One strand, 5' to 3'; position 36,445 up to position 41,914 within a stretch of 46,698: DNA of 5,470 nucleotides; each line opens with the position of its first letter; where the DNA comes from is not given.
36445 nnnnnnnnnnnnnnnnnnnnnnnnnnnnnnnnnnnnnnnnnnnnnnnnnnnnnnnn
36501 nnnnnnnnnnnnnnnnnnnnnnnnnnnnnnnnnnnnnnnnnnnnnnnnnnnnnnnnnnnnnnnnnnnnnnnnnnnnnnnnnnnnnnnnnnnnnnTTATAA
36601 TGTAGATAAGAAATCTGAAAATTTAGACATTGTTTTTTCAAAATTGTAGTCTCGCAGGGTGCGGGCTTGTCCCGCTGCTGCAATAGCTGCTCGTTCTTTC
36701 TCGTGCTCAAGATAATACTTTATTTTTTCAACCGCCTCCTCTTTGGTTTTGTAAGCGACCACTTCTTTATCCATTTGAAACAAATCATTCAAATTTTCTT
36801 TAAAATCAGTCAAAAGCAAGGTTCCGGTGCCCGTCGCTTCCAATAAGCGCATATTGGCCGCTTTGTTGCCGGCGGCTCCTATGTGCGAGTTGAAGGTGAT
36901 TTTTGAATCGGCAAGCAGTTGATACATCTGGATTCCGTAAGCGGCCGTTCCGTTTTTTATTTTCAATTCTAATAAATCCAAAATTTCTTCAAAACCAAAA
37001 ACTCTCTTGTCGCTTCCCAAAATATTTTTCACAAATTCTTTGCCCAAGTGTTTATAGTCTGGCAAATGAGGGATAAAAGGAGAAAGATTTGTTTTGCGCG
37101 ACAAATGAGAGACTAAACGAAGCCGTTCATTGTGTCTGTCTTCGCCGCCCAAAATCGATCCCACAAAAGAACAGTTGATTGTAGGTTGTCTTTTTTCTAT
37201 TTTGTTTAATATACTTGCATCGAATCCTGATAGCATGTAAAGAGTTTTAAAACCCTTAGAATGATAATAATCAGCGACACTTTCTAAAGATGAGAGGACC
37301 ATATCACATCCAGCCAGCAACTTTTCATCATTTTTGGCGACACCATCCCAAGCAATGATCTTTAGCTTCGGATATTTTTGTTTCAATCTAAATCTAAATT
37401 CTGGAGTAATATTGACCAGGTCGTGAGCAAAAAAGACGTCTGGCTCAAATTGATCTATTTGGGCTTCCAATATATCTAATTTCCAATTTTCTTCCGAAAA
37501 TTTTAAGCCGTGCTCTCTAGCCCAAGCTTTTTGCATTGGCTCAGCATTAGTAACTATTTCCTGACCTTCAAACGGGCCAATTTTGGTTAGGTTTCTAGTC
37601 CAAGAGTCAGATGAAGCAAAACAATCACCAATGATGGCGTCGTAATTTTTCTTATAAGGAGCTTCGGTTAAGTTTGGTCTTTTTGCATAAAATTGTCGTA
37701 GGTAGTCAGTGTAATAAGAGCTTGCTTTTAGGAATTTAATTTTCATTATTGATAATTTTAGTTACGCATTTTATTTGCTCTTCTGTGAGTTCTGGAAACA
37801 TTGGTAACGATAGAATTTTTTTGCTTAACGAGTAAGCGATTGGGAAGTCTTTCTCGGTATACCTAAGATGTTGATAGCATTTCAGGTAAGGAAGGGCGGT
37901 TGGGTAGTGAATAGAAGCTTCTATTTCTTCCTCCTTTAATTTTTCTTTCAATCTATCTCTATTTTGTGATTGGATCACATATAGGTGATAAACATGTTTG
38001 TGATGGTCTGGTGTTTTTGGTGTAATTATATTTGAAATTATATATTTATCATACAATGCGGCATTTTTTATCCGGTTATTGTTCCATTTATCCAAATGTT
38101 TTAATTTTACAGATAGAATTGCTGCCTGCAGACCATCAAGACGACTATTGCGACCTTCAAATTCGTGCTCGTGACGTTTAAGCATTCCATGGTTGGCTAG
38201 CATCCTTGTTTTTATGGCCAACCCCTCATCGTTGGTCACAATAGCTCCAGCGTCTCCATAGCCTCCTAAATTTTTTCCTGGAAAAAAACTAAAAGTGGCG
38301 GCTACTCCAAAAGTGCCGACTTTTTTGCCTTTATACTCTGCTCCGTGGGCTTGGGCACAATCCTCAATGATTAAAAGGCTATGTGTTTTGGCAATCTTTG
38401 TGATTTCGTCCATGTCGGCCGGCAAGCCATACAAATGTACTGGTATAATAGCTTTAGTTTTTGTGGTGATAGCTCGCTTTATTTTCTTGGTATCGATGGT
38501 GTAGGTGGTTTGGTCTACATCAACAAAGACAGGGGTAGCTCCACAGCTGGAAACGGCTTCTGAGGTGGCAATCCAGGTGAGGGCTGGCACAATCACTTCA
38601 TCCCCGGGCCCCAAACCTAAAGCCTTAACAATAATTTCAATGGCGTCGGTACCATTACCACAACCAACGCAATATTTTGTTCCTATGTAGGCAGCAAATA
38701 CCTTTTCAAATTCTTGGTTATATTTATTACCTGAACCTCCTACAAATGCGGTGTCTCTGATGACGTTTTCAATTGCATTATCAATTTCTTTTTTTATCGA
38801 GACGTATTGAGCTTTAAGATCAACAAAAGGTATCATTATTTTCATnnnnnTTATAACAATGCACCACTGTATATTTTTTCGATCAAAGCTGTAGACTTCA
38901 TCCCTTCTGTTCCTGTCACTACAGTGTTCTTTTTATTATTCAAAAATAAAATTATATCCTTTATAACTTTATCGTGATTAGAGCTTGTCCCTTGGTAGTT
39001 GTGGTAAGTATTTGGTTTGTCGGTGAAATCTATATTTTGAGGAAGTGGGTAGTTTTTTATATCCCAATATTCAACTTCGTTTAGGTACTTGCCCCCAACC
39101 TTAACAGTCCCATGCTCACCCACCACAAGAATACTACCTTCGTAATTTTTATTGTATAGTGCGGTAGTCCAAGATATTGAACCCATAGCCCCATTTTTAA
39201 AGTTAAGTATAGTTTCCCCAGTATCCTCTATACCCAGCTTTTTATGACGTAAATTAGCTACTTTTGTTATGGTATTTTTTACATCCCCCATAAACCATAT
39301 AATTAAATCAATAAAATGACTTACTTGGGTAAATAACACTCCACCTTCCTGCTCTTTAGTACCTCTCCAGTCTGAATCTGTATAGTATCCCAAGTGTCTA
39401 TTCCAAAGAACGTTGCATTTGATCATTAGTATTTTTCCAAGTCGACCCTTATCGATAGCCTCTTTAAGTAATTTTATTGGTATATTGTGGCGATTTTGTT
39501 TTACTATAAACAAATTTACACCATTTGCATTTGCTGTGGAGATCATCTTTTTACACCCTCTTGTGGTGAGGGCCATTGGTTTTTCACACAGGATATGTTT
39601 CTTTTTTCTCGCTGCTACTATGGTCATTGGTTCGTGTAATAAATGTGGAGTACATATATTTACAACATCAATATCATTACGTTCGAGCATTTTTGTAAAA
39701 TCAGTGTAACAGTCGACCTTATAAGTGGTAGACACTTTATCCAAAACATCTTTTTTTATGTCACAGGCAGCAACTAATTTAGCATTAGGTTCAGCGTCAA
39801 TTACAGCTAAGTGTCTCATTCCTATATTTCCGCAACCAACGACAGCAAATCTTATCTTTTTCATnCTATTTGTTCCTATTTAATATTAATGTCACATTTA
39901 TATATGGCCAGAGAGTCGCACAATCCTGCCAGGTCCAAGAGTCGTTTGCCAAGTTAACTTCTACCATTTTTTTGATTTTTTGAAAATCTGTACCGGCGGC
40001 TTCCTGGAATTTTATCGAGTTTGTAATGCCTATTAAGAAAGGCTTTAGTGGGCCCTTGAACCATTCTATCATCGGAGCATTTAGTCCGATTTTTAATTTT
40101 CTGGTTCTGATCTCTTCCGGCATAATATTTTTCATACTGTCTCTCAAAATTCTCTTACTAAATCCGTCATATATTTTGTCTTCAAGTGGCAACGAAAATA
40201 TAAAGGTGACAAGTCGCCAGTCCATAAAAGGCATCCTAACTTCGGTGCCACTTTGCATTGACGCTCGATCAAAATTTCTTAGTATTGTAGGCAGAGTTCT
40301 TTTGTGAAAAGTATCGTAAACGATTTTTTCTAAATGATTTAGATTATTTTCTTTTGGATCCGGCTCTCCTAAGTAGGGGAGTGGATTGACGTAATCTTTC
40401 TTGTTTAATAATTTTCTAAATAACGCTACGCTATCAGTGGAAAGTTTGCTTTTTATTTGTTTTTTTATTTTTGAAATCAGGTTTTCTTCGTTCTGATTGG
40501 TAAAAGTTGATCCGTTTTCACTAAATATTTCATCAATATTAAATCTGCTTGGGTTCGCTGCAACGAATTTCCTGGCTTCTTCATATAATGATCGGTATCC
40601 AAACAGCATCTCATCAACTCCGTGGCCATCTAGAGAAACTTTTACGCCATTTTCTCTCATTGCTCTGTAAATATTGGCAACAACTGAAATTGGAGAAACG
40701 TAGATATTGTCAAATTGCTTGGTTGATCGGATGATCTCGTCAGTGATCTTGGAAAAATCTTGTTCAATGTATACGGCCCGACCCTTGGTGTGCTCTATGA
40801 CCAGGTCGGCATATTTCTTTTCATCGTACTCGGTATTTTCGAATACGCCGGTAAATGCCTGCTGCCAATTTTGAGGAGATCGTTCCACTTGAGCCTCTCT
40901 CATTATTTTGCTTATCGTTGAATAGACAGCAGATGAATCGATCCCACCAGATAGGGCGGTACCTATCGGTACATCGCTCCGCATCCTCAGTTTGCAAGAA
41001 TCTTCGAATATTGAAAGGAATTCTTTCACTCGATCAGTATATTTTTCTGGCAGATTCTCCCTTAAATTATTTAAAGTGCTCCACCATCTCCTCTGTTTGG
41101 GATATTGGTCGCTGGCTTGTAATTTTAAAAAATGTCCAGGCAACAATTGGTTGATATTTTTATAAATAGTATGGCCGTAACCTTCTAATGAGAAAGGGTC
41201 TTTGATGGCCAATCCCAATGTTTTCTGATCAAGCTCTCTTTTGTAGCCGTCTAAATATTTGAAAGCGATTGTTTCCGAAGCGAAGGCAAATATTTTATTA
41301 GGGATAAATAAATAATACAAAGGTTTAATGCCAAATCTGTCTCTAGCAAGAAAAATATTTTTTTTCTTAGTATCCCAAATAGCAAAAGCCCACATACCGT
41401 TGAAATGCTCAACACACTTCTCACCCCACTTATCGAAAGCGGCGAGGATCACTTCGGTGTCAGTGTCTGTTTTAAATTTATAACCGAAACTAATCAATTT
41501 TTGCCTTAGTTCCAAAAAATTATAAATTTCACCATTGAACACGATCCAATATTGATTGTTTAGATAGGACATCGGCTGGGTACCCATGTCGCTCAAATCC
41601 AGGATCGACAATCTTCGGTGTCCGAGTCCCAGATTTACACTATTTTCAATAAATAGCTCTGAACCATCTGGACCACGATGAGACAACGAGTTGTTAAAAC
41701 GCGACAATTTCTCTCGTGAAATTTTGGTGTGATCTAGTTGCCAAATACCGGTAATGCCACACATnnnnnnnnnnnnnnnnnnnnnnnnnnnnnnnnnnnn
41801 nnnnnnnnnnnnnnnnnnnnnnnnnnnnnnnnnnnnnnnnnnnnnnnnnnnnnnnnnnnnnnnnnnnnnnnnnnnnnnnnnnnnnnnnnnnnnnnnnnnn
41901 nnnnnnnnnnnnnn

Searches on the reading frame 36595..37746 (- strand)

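Call 15: search_protein_families(library=pfam, proteins=[window:36595-37746:-], max_evalue=0.01)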
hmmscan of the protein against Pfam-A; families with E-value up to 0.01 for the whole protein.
window:36595-37746:- (383 aa): 1 family
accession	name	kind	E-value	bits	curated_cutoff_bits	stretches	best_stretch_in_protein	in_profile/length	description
PF13524.12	Glyco_trans_1_2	-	2.8e-28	99.1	25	1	241-376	18-142/144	Glycosyl transferase-like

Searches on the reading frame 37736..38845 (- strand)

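Call 15: search_protein_families(library=pfam, proteins=[window:37736-38845:-], max_evalue=0.01)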
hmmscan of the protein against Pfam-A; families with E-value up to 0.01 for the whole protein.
window:37736-38845:- (369 aa): 4 families
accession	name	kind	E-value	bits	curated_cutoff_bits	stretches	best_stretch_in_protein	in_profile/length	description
PF01041.23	DegT_DnrJ_EryC1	-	5.1e-119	398.1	19.8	1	17-365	3-359/360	DegT/DnrJ/EryC1/StrS aminotransferase family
PF00155.27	Aminotran_1_2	-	4.3e-11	43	19.7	1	41-170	42-193/361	Aminotransferase class I and II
PF00266.25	Aminotran_5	-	4.7e-06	26.3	21.5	1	22-168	24-181/371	Aminotransferase class-V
PF01053.26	Cys_Met_Meta_PP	-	3.4e-05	23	27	1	38-215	49-224/381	Cys/Met metabolism PLP-dependent enzyme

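Call 62: search_protein_families(library=ncbifam, proteins=[window:37736-38845:-], max_evalue=0.00001)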
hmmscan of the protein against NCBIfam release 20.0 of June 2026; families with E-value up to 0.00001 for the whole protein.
window:37736-38845:- (369 aa): 19 families
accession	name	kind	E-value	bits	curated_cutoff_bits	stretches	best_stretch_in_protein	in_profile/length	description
TIGR03588.1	PseC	equivalog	2.8e-73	247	423.5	1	22-366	14-377/380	UDP-4-amino-4,6-dideoxy-N-acetyl-beta-L-altrosamine transaminase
NF008658.2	PRK11658.1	equivalog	5.7e-67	226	631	1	18-366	13-374/379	UDP-4-amino-4-deoxy-L-arabinose aminotransferase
NF008687.0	PRK11706.1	equivalog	8.6e-65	218.9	375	1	17-366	10-371/375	dTDP-4-amino-4,6-dideoxygalactose transaminase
TIGR04181.1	NHT_00031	hypoth_equivalog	1.3e-61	208.5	420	1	22-348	13-357/359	LegC family aminotransferase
TIGR04427.1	PLP_DesI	equivalog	1.4e-56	192.3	650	1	41-365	52-379/390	dTDP-4-dehydro-6-deoxyglucose aminotransferase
TIGR02379.1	ECA_wecE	subfamily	8.1e-52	176.2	434.85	1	24-366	16-372/376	dTDP-4-amino-4,6-dideoxy-D-glucose transaminase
NF011936.0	PRK15407.1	equivalog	5.3e-41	140.7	423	1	40-210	64-241/440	lipopolysaccharide biosynthesis protein RfbH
NF005817.0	PRK07683.1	equivalog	3.3e-11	42.5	575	1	65-153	98-191/387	aminotransferase A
NF004770.0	PRK06108.1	subfamily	1.7e-09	37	422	1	49-134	89-175/396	pyridoxal phosphate-dependent aminotransferase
NF005816.0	PRK07682.1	equivalog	5.4e-09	35.2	620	1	65-166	99-206/390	aminotransferase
NF004769.0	PRK06107.1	equivalog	1.6e-07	30.5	617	1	55-134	93-171/402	aspartate transaminase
TIGR01977.1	am_tr_V_EF2568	hypoth_equivalog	1.8e-07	30.5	377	1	64-169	70-180/376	cysteine desulfurase family protein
NF041364.1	GntC_guanitoxin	equivalog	1.8e-07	30.4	415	1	66-163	70-174/356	guanitoxin biosynthesis PLP-dependent (S)-gamma-hydroxy-L-arginine cyclodehydratase GntC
NF004621.0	PRK05957.1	equivalog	2e-07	30.1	498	1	72-162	105-199/389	pyridoxal phosphate-dependent aminotransferase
NF005305.0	PRK06836.1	equivalog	2.1e-07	30.5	376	1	59-134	102-175/396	pyridoxal phosphate-dependent aminotransferase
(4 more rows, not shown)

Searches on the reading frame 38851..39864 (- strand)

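Call 15: search_protein_families(library=pfam, proteins=[window:38851-39864:-], max_evalue=0.01)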
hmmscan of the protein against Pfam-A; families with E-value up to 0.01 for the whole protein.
window:38851-39864:- (337 aa): 7 families
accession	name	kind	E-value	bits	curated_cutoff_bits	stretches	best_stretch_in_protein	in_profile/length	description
PF01408.29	GFO_IDH_MocA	-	1.7e-27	96.9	24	1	4-119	1-117/120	Oxidoreductase family, NAD-binding Rossmann fold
PF22725.1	GFO_IDH_MocA_C3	-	7.6e-26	91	27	1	132-254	3-123/124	GFO/IDH/MocA C-terminal domain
PF02894.22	GFO_IDH_MocA_C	-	8.3e-25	88.3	22.9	1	134-332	1-207/218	Oxidoreductase family, C-terminal alpha/beta domain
PF01113.26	DapB_N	-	0.00018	22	25.6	1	4-93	1-97/124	Dihydrodipicolinate reductase, N-terminus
PF03447.22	NAD_binding_3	-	0.00019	22.5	24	1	10-119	1-114/116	Homoserine dehydrogenase, NAD binding domain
PF22685.1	Gal80p_C-like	-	0.00022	21.9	29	1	130-255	3-132/152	Gal80p, C-terminal domain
PF08635.15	ox_reductase_C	-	0.00041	20.5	22.5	0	163-204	36-76/142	Putative oxidoreductase C terminal domain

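Call 62: search_protein_families(library=ncbifam, proteins=[window:38851-39864:-], max_evalue=0.00001)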
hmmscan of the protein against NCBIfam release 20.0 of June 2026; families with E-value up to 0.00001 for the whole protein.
window:38851-39864:- (337 aa): 10 families
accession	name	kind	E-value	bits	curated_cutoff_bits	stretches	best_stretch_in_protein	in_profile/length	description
TIGR04380.1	myo_inos_iolG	equivalog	2.5e-37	128.5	355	1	3-330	1-318/330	inositol 2-dehydrogenase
NF040723.1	UDP-GlcNAcDh_Arch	equivalog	4.9e-34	118.2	450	1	4-256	1-237/302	UDP-N-acetylglucosamine 3-dehydrogenase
NF052479.1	LevoglcsnDh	equivalog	1.6e-29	102.8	650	1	3-202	3-212/386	levoglucosan dehydrogenase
NF052679.1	InsChiInosDhIolG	equivalog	2.3e-22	79.5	540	1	4-256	3-250/343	bifunctional inositol 2-dehydrogenase/D-chiro-inositol 1-dehydrogenase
NF041392.1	XylDh_Gfo6_Halo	equivalog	1.2e-16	60.5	350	1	3-264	16-283/350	D-xylose 1-dehydrogenase Gfo6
NF008607.0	PRK11579.1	subfamily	2.9e-14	52.8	330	1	3-209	4-206/346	oxidoreductase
NF058561.1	BT_2158_fam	equivalog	6.5e-14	51.4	750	1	3-151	35-183/487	glycoside 3-dehydrogenase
NF007574.0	PRK10206.1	equivalog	3.9e-12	45.9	352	1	43-253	43-244/345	oxidoreductase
NF058563.1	BT_2159_fam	equivalog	6.2e-09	35.3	650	1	4-193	1-184/350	disaccharide 3-dehydrogenase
TIGR01921.1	DAP-DH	equivalog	1.6e-06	27.6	180.6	1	1-75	1-71/324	diaminopimelate dehydrogenase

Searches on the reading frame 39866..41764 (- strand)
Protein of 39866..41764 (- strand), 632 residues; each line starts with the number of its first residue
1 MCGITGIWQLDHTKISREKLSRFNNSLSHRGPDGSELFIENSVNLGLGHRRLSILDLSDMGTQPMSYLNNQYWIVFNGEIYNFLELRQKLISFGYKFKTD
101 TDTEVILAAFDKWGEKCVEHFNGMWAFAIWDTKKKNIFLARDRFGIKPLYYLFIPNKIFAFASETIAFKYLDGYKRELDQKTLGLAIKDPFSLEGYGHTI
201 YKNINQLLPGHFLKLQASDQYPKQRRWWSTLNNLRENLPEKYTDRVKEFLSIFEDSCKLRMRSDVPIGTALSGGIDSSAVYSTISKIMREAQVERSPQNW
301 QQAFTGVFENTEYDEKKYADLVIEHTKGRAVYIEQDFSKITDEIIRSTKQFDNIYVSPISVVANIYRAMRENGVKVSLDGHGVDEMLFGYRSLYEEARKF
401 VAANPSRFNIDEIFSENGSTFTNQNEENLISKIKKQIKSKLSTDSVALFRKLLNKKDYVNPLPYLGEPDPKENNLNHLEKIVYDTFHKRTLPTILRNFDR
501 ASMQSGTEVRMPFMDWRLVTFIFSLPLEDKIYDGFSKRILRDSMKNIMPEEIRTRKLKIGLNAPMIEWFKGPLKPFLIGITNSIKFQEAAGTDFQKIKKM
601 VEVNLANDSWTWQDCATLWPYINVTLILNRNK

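Call 15: search_protein_families(library=pfam, proteins=[window:39866-41764:-], max_evalue=0.01)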
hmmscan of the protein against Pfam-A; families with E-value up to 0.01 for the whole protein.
window:39866-41764:- (632 aa): 5 families
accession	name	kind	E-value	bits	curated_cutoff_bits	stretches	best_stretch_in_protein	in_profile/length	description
PF00733.27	Asn_synthase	-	4.4e-59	201.4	21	1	250-612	3-340/354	Asparagine synthase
PF13537.11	GATase_7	-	3.8e-46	156.5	25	1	49-168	1-121/123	Glutamine amidotransferase domain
PF13522.11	GATase_6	-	3.3e-44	150.5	27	1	32-164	1-130/130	Glutamine amidotransferase domain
PF12481.13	DUF3700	-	6.6e-05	22.9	27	1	71-151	76-159/228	Aluminium induced protein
PF09147.15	CarA_N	-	0.0042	17.4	21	0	67-220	42-189/199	Carbapenam-3-carboxylate synthase, N-terminal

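Call 62: search_protein_families(library=ncbifam, proteins=[window:39866-41764:-], max_evalue=0.00001)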
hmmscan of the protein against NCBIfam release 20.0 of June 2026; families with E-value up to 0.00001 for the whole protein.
window:39866-41764:- (632 aa): 9 families
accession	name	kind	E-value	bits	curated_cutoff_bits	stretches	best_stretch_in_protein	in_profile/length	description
TIGR01536.1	asn_synth_AEB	equivalog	5.1e-118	395.3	267.1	1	2-556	1-513/517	asparagine synthase (glutamine-hydrolyzing)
TIGR03108.1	eps_aminotran_1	hypoth_equivalog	1.6e-112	377.3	816.9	1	1-621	1-618/628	XrtA/PEP-CTERM system amidotransferase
NF033535.1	lass_lactam_cya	exception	5.6e-98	329.2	525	2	1-393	1-383/668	lasso peptide isopeptide bond-forming cyclase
TIGR03104.1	trio_amidotrans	equivalog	1.7e-84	284.1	570.1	2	1-396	1-385/589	N-acetylglutaminylglutamine amidotransferase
NF006949.0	PRK09431.1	equivalog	2.2e-73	247.6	499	3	1-168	1-165/554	asparagine synthase B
NF033561.1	macrolact_Ik_Al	subfamily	7.5e-15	54.5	300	1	119-281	77-228/561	albusnodin/ikarugamycin family macrolactam cyclase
TIGR01134.1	purF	equivalog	1.5e-11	44.3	350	1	44-178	65-209/432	amidophosphoribosyltransferase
NF001484.0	PRK00331.1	subfamily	1.8e-09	36.5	381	1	44-143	66-177/601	isomerizing glutamine--fructose-6-phosphate transaminase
TIGR01135.1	glmS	equivalog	1.8e-08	33.3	418.05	1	43-143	64-176/607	glutamine--fructose-6-phosphate transaminase (isomerizing)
